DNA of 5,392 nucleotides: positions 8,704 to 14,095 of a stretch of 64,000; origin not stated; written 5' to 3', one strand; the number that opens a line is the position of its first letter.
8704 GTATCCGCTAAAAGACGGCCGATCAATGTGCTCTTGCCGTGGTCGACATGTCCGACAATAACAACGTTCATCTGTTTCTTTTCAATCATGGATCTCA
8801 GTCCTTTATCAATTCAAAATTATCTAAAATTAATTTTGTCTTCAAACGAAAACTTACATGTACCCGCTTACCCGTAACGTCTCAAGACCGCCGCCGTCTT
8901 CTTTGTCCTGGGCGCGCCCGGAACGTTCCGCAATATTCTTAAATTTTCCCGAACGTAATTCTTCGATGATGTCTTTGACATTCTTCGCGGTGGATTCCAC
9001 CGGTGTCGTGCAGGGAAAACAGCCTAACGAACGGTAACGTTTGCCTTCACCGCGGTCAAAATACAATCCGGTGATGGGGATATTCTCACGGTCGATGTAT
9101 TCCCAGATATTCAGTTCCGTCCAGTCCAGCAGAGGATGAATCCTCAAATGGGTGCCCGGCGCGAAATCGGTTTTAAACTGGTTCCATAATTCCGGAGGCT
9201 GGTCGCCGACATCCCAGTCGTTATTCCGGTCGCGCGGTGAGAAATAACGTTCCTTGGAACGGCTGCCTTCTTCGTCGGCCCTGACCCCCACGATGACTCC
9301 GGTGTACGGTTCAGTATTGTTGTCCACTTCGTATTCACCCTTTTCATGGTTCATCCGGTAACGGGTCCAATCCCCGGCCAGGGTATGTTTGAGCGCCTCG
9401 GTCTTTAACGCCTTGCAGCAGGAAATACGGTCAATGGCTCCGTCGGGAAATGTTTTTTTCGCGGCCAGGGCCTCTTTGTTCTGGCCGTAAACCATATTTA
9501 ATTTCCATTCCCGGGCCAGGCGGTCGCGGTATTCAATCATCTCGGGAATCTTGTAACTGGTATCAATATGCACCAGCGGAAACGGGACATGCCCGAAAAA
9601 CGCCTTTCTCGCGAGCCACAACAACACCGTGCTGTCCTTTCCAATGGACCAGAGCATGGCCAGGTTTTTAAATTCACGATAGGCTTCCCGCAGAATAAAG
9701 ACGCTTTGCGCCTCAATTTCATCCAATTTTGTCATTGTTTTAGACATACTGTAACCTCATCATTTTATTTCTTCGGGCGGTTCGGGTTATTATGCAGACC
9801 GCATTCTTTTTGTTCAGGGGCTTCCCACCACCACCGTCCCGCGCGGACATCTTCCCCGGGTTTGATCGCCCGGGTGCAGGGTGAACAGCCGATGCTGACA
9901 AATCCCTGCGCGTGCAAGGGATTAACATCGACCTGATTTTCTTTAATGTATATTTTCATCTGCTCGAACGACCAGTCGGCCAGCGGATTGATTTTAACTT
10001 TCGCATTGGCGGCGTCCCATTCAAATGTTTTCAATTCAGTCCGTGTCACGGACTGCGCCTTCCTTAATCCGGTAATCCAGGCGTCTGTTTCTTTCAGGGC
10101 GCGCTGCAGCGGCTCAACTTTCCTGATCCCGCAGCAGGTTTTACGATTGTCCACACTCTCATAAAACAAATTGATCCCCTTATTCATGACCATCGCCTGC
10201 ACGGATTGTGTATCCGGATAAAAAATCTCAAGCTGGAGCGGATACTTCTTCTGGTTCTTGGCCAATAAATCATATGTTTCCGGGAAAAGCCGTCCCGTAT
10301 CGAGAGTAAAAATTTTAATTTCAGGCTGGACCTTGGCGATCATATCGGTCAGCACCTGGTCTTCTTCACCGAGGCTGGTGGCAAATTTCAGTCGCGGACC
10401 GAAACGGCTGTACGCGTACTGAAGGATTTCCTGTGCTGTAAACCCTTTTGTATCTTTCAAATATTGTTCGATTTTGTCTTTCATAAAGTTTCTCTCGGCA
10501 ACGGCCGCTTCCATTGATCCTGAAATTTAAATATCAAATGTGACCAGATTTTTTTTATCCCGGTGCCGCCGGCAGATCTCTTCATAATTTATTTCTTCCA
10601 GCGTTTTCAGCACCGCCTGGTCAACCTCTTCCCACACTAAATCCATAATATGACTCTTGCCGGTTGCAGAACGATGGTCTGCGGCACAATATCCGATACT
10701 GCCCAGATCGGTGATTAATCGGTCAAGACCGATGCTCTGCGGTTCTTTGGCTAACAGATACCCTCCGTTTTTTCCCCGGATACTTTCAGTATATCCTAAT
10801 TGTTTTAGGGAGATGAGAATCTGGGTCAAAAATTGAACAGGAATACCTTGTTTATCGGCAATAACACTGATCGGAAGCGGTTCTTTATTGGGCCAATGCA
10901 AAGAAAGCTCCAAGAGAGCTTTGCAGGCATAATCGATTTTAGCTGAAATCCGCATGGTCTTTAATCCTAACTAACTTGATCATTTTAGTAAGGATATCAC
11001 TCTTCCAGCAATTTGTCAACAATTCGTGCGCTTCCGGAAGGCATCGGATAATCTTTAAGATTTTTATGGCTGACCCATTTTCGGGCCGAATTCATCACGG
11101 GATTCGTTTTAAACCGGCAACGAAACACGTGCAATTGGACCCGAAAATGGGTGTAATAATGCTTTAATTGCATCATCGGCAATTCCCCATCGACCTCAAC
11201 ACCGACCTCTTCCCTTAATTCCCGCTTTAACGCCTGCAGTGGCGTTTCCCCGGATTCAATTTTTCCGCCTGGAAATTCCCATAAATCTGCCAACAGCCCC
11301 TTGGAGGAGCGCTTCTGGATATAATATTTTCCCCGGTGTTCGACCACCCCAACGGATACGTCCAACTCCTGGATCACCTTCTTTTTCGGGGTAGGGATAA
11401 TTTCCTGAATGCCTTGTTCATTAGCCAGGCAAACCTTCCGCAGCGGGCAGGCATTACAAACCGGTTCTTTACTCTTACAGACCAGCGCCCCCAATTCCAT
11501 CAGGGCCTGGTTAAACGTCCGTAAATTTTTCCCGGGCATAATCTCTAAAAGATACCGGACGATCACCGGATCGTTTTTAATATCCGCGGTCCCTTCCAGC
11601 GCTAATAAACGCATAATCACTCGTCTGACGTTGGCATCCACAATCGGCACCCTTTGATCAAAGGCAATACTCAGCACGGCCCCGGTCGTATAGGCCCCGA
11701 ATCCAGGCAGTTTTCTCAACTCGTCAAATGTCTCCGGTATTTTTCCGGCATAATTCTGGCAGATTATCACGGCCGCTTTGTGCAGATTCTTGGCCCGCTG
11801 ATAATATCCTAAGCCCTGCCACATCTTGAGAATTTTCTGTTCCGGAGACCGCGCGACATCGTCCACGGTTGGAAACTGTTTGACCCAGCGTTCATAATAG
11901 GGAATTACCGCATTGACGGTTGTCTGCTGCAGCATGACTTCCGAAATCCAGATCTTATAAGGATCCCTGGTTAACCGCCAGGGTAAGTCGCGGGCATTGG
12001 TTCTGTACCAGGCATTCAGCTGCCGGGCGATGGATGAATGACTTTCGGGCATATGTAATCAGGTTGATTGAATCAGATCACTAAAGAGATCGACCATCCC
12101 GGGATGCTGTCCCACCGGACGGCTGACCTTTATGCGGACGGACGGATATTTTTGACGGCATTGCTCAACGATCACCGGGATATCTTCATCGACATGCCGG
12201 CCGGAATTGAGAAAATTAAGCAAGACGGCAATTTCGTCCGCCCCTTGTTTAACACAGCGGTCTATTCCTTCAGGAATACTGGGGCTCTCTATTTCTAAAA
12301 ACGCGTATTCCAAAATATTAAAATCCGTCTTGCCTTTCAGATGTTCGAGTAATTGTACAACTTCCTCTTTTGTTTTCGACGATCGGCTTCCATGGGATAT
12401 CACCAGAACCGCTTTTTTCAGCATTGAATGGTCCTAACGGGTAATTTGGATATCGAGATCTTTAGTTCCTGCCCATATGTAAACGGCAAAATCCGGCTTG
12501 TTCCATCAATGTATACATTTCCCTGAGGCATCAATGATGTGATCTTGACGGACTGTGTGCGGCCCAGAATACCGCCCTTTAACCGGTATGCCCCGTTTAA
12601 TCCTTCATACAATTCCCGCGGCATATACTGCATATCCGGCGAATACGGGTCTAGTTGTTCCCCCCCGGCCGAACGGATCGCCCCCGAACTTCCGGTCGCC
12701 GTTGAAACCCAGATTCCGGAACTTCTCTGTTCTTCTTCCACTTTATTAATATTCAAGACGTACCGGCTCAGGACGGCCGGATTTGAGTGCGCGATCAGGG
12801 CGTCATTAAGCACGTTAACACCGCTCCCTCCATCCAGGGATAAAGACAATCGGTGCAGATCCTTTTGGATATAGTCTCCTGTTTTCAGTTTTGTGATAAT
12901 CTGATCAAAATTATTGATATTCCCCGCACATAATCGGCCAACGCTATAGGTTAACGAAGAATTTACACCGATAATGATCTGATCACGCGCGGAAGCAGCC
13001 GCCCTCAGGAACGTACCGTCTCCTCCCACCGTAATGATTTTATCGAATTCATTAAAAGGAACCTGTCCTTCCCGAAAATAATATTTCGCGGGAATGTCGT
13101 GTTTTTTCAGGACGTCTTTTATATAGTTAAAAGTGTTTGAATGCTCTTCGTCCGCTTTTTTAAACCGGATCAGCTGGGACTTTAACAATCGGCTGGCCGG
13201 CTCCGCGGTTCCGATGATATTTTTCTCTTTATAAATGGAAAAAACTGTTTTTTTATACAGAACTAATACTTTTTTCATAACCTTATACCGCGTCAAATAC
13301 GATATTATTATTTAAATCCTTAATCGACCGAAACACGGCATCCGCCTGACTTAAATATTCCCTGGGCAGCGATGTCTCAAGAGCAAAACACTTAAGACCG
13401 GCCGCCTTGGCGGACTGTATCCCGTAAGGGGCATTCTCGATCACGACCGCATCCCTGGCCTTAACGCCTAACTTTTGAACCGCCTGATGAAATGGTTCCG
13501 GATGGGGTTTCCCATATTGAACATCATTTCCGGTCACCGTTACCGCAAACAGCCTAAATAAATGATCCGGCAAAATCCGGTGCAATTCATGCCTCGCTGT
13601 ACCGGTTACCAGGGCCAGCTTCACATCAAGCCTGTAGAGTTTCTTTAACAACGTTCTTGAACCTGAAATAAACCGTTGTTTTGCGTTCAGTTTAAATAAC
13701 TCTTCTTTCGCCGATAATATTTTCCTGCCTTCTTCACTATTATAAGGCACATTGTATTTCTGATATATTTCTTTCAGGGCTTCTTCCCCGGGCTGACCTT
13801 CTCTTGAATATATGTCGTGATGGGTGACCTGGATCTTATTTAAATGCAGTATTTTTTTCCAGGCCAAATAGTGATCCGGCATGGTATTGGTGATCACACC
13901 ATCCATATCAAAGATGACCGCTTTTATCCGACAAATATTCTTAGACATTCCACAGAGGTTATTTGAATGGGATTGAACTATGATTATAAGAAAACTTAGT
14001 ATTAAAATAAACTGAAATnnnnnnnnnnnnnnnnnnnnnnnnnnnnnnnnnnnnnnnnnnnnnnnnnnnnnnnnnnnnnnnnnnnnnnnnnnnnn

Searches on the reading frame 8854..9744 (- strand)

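Call 39: search_protein_families(library=pfam, proteins=[window:8854-9744:-], max_evalue=0.001)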
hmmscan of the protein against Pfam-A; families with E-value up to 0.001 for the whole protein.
window:8854-9744:- (296 aa): 1 family
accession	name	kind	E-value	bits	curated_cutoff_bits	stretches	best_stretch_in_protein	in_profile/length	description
PF01507.26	PAPS_reduct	-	9.5e-39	133.6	22.5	1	27-248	1-175/175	Phosphoadenosine phosphosulfate reductase domain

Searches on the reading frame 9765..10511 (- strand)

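Call 39: search_protein_families(library=pfam, proteins=[window:9765-10511:-], max_evalue=0.001)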
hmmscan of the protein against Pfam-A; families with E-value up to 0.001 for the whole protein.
window:9765-10511:- (248 aa): 1 family
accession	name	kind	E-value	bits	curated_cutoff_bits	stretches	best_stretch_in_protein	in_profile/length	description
PF01507.26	PAPS_reduct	-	2.9e-47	161.4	22.5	1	43-215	4-175/175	Phosphoadenosine phosphosulfate reductase domain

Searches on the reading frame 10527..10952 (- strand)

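Call 39: search_protein_families(library=pfam, proteins=[window:10527-10952:-], max_evalue=0.001)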
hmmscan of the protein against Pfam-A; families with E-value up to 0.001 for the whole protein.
window:10527-10952:- (141 aa): 1 family
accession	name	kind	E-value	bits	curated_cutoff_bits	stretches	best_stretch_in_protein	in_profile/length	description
PF02082.26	Rrf2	-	1.7e-24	86.9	30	1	2-128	1-131/132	Iron-dependent Transcriptional regulator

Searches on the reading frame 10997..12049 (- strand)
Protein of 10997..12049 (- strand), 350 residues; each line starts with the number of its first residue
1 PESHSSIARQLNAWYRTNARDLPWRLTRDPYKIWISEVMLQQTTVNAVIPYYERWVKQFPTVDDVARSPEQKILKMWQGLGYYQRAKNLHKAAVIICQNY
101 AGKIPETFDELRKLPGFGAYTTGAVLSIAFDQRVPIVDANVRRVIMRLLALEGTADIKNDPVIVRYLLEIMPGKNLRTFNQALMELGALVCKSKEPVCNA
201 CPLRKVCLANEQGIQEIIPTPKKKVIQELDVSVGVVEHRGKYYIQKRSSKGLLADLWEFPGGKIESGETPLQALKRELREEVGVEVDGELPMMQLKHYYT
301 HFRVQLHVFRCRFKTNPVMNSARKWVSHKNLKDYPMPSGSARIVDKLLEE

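Call 39: search_protein_families(library=pfam, proteins=[window:10997-12049:-], max_evalue=0.001)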
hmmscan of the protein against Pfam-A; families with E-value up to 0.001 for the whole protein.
window:10997-12049:- (350 aa): 3 families
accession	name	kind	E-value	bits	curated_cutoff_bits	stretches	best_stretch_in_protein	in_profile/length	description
PF14815.12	NUDIX_4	-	1.3e-27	96.3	35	1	233-345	2-112/113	NUDIX domain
PF00730.31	HhH-GPD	-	4.1e-22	79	26.2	1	35-154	1-92/108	HhH-GPD superfamily base excision DNA repair protein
PF00293.34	NUDIX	-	1.5e-17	64.3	21.1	1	231-346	4-133/134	NUDIX domain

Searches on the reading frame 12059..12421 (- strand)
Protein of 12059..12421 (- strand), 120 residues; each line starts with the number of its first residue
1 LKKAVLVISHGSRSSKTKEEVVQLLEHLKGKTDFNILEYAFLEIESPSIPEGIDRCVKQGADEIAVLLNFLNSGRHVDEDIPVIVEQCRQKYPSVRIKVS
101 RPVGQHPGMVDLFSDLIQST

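Call 40: search_protein_families(library=pfam, proteins=[window:12059-12421:-], max_evalue=0.001)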
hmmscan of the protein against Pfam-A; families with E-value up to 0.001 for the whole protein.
window:12059-12421:- (120 aa): 1 family
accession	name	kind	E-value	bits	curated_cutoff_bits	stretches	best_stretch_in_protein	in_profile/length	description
PF01903.22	CbiX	-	1.9e-29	102.5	22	1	10-114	1-105/106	CbiX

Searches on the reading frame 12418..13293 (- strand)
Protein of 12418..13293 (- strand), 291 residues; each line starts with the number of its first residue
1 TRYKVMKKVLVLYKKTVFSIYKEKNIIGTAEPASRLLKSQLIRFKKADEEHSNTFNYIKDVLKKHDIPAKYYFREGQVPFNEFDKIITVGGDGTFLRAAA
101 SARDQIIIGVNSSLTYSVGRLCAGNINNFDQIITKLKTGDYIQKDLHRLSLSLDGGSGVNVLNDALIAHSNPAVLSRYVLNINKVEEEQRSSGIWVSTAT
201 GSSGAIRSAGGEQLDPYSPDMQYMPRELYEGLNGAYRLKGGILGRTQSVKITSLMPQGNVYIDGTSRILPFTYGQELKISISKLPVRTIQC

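Call 40: search_protein_families(library=pfam, proteins=[window:12418-13293:-], max_evalue=0.001)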
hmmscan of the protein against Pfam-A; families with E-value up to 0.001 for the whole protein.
window:12418-13293:- (291 aa): 2 families
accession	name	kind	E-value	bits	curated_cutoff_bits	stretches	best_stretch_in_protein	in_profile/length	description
PF01513.26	NAD_kinase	-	1.6e-06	28.9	25.5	1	72-141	60-130/130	ATP-NAD kinase N-terminal domain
PF20143.4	NAD_kinase_C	-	0.00021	21.5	23.7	1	163-220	2-60/126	ATP-NAD kinase C-terminal domain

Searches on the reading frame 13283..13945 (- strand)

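Call 40: search_protein_families(library=pfam, proteins=[window:13283-13945:-], max_evalue=0.001)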
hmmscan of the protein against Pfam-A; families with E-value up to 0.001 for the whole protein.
window:13283-13945:- (220 aa): 2 families
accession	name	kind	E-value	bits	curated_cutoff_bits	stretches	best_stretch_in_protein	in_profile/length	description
PF13419.12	HAD_2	-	1.9e-28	100.2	23.8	1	10-188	1-177/178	Haloacid dehalogenase-like hydrolase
PF00702.32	Hydrolase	-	7.3e-28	98.7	26.4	1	7-183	1-191/191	haloacid dehalogenase-like hydrolase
